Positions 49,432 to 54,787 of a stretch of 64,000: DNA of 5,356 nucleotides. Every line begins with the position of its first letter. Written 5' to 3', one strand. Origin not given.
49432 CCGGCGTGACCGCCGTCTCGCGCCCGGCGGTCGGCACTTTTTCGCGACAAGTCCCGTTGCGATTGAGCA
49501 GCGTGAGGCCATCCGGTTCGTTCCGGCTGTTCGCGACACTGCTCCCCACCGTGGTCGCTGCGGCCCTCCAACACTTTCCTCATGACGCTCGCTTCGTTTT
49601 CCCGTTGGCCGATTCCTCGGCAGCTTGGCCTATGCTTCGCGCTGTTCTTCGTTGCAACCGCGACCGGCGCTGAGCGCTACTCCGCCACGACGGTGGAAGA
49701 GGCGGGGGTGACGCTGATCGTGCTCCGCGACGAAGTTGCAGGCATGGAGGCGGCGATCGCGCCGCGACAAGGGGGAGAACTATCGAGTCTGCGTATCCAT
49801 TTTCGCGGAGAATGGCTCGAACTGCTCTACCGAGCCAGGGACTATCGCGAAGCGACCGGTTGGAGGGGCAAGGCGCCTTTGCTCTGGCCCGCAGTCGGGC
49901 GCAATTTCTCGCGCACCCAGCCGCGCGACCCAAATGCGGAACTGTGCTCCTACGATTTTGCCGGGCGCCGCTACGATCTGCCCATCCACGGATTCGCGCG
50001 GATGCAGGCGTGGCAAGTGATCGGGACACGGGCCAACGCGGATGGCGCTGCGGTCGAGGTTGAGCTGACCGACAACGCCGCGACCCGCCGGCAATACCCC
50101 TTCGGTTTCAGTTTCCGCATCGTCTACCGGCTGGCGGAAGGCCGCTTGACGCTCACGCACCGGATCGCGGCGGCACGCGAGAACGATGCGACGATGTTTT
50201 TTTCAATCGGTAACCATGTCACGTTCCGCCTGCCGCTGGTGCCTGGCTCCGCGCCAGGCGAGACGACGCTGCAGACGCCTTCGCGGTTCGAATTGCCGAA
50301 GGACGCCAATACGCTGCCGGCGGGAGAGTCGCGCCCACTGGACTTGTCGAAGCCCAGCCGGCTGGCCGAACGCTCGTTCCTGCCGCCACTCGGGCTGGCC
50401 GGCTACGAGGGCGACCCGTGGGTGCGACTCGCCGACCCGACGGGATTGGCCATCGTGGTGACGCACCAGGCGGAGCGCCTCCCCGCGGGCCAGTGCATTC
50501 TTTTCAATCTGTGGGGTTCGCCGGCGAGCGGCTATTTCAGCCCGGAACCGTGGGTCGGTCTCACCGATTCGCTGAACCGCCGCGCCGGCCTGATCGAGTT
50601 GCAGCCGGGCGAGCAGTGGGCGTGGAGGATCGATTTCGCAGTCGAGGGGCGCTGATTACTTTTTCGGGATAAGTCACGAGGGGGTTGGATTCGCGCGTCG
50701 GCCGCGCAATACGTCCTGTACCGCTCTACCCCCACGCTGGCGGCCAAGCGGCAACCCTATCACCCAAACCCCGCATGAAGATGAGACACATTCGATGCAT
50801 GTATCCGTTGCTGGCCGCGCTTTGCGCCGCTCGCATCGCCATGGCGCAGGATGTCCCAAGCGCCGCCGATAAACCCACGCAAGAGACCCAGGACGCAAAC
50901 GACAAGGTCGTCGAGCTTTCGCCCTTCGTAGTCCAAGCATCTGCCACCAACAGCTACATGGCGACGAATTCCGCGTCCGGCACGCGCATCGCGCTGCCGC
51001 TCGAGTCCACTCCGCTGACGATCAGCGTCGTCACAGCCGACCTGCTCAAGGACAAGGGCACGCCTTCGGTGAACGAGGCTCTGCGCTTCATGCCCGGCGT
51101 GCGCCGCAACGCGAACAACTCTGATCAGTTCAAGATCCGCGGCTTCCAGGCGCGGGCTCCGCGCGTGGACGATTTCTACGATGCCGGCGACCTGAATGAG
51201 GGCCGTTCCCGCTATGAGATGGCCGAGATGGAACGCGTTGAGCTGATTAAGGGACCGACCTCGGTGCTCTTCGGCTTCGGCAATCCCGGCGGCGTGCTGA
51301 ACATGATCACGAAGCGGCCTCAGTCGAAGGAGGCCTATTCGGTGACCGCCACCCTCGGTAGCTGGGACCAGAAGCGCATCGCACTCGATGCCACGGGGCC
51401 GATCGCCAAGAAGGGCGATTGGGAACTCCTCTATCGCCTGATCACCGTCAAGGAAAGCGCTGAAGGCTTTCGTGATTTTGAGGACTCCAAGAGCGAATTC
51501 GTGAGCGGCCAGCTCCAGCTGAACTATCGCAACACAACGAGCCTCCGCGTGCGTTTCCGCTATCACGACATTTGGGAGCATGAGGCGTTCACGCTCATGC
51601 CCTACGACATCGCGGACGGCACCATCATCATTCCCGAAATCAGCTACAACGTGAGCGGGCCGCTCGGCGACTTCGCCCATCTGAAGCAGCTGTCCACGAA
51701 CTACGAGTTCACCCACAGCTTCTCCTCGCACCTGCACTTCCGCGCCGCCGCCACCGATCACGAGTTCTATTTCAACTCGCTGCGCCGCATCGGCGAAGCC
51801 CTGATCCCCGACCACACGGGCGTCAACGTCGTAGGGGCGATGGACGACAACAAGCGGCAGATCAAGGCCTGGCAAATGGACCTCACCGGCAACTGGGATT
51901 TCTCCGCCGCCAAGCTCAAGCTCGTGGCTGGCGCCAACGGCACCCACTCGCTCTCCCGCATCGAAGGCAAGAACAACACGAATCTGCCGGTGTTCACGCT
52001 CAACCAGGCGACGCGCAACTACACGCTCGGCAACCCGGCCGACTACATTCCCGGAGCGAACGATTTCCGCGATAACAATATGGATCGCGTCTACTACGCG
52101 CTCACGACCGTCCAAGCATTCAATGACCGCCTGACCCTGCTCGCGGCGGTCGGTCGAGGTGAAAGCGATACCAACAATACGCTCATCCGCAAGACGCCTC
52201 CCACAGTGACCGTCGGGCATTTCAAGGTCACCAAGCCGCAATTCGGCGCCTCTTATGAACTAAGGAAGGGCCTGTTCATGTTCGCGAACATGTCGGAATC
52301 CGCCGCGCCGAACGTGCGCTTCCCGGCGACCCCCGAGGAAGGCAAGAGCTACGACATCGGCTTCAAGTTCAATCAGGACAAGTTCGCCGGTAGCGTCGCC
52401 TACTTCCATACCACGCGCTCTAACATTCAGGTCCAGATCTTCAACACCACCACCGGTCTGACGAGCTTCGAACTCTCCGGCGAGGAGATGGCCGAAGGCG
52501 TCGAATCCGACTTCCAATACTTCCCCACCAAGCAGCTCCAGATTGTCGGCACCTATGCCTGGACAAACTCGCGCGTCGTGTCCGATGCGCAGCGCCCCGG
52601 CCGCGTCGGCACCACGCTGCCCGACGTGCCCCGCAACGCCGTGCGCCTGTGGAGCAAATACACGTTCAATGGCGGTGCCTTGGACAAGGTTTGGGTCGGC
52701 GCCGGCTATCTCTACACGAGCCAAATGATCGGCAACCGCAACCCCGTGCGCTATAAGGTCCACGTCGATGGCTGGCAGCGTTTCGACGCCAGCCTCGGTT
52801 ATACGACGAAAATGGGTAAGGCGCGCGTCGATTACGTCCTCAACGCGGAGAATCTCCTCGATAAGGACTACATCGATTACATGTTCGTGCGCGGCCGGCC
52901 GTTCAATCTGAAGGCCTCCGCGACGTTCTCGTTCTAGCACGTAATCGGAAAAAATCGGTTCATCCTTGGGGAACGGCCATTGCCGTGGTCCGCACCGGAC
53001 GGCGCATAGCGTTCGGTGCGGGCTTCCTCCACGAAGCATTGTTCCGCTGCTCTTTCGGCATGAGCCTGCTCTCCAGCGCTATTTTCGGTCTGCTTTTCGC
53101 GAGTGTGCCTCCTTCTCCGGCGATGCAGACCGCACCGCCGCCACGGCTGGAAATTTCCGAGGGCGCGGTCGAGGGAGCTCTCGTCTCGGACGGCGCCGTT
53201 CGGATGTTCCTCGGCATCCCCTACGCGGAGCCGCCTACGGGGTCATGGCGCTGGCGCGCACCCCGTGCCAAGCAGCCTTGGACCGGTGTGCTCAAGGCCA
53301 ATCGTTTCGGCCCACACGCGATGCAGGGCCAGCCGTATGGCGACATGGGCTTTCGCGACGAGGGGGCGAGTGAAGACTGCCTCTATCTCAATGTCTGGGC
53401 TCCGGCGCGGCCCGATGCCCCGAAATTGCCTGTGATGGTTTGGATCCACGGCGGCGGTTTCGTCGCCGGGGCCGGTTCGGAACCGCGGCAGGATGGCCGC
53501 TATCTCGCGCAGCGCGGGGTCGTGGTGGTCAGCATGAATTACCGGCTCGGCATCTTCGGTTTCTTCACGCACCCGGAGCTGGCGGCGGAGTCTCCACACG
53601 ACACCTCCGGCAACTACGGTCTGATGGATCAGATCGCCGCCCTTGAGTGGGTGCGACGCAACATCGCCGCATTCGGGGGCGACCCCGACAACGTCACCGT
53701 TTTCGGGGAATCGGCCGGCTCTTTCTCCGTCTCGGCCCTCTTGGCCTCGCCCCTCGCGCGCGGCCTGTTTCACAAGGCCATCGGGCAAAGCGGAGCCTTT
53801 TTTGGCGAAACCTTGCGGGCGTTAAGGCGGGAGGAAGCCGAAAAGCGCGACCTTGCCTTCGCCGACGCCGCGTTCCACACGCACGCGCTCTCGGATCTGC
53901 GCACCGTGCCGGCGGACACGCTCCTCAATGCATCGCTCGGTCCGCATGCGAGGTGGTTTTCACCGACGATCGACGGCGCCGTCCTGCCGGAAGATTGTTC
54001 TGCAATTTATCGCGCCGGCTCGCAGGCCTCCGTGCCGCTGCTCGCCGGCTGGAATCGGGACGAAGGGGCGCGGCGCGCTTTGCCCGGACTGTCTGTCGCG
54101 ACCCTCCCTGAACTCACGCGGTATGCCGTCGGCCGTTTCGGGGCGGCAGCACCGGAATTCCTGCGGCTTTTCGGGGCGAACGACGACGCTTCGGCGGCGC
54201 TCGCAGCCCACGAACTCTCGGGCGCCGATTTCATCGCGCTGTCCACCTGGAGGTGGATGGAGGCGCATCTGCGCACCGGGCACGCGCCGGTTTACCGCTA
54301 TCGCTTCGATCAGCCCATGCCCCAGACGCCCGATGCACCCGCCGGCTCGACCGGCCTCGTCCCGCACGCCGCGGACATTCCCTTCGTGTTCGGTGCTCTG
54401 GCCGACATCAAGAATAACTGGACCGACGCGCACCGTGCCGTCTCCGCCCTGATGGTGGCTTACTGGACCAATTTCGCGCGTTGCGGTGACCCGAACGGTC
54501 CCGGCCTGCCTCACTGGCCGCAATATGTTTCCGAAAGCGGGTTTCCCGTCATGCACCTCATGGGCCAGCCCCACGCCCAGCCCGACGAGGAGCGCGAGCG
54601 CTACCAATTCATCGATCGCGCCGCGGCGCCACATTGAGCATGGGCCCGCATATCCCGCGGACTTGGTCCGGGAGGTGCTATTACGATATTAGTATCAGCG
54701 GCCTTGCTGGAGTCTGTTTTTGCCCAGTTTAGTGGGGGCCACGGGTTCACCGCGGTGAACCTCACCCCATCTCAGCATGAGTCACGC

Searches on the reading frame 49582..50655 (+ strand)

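Call 54: search_protein_families(library=pfam, proteins=[window:49582-50655:+], max_evalue=0.00001)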
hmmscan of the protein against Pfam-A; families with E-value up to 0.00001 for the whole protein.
window:49582-50655:+ (357 aa): 1 family
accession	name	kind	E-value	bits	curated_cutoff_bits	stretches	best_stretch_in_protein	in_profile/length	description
PF01263.26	Aldose_epim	-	5e-19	69.2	27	1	47-266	4-213/299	Aldose 1-epimerase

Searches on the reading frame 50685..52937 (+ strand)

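Call 54: search_protein_families(library=pfam, proteins=[window:50685-52937:+], max_evalue=0.00001)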
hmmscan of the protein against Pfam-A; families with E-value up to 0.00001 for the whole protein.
window:50685-52937:+ (750 aa): 2 families
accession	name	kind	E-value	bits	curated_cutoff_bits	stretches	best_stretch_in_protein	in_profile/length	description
PF00593.30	TonB_dep_Rec_b-barrel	-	4.3e-28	99.8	27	1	328-724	55-436/436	TonB dependent receptor-like, beta-barrel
PF07715.20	Plug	-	9.6e-18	65.1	23.9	1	106-204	2-107/107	TonB-dependent Receptor Plug Domain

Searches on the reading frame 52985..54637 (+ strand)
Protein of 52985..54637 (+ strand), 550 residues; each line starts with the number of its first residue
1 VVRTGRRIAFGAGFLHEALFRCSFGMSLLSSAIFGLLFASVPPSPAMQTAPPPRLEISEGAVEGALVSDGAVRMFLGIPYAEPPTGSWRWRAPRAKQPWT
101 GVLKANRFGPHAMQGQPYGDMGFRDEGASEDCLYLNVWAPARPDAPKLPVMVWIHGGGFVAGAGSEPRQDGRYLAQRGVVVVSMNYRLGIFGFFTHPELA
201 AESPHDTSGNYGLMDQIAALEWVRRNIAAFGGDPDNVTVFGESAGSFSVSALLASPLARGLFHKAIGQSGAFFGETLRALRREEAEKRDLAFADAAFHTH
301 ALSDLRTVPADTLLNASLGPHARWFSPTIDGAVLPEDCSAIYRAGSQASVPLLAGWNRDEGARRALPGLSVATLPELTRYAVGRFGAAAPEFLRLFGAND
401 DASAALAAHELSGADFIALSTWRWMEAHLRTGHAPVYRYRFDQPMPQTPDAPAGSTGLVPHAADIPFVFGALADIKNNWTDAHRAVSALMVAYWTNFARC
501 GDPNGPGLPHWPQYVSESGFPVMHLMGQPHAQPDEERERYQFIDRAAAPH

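Call 54: search_protein_families(library=pfam, proteins=[window:52985-54637:+], max_evalue=0.00001)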
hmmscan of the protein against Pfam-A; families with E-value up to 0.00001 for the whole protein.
window:52985-54637:+ (550 aa): 3 families
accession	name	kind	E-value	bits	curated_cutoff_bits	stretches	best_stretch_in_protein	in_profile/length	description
PF00135.34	COesterase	-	3.7e-115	386.2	27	1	53-542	3-514/515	Carboxylesterase family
PF20434.5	BD-FAE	-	6e-11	42.7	26.8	1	135-247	1-101/215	BD-FAE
PF07859.19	Abhydrolase_3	-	3.9e-10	40.3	25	1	151-246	1-82/210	alpha/beta hydrolase fold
